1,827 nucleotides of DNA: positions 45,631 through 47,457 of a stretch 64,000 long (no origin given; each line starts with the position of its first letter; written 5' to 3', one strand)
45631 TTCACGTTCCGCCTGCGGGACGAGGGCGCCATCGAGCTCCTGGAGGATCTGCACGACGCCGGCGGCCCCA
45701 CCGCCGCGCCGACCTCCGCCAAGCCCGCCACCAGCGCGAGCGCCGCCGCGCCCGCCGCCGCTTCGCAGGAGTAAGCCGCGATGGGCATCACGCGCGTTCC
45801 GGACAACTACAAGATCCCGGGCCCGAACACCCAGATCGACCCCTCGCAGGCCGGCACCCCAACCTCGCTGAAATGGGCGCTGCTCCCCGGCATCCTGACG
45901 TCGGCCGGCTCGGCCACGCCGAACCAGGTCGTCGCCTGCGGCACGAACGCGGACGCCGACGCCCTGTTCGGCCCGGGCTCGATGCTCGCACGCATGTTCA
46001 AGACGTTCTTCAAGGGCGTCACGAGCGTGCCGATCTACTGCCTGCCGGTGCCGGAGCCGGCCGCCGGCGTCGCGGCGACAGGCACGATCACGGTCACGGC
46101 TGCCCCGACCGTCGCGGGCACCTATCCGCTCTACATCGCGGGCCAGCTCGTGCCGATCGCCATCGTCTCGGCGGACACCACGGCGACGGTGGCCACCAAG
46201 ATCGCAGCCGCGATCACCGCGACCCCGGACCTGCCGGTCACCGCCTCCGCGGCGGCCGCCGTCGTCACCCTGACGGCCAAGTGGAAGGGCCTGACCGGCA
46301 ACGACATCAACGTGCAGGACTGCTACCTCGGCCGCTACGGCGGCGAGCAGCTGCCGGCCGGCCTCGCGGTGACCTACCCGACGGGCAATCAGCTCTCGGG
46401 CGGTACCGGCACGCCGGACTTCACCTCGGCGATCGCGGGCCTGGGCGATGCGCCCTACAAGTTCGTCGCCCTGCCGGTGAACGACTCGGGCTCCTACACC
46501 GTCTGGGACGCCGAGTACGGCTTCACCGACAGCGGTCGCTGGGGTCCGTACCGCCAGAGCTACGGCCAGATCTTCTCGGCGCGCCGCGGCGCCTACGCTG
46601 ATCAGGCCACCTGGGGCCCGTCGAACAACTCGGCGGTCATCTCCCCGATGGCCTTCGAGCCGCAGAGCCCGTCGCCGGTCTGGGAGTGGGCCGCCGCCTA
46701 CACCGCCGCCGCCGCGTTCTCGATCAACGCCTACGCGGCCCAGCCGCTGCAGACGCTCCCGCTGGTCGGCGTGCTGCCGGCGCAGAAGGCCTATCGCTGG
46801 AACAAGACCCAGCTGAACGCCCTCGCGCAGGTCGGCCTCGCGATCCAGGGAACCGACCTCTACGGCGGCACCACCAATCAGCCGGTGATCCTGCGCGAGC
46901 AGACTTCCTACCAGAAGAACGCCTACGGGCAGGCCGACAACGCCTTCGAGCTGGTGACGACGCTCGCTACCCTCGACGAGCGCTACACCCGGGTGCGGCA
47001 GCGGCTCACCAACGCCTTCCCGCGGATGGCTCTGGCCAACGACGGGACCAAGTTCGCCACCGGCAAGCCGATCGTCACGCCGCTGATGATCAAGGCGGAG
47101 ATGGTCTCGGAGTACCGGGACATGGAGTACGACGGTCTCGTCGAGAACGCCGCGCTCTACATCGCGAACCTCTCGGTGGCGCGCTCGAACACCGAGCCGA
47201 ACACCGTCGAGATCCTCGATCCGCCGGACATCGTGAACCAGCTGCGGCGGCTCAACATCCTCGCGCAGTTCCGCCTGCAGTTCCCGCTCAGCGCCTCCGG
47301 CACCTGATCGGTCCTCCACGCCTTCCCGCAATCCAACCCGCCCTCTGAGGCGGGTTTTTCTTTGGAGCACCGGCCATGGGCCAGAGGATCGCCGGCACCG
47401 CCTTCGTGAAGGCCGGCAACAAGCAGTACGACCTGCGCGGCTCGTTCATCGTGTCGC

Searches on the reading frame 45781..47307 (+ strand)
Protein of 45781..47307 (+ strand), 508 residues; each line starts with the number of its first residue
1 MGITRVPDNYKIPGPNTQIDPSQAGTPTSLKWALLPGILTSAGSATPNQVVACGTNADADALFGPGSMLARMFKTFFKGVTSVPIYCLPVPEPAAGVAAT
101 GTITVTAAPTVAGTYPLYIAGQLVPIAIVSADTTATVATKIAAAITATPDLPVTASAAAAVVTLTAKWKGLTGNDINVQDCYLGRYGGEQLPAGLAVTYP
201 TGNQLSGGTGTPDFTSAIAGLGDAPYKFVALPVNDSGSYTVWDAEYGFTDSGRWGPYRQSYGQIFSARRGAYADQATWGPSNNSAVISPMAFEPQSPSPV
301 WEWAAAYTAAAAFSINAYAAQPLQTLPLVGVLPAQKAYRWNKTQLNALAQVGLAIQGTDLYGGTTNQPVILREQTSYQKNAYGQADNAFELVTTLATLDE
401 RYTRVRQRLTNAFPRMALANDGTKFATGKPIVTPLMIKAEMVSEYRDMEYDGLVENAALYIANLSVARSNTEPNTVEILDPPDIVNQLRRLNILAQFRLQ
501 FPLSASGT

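Call 78: search_protein_families(library=pfam, proteins=[window:45781-47307:+], max_evalue=0.001)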
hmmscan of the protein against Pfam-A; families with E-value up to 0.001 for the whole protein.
window:45781-47307:+ (508 aa): 3 families
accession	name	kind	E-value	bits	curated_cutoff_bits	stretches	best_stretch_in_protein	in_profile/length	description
PF04984.19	Phage_sheath_1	-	9.5e-10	39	31.4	1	207-354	1-150/168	Phage tail sheath protein subtilisin-like domain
PF17482.7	Phage_sheath_1C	-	4.6e-09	36.7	26.9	1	385-497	2-103/104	Phage tail sheath C-terminal domain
PF17481.7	Phage_sheath_domII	-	2.5e-05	25.1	31.4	1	95-195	2-97/98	Phage tail sheath protein beta-sandwich domain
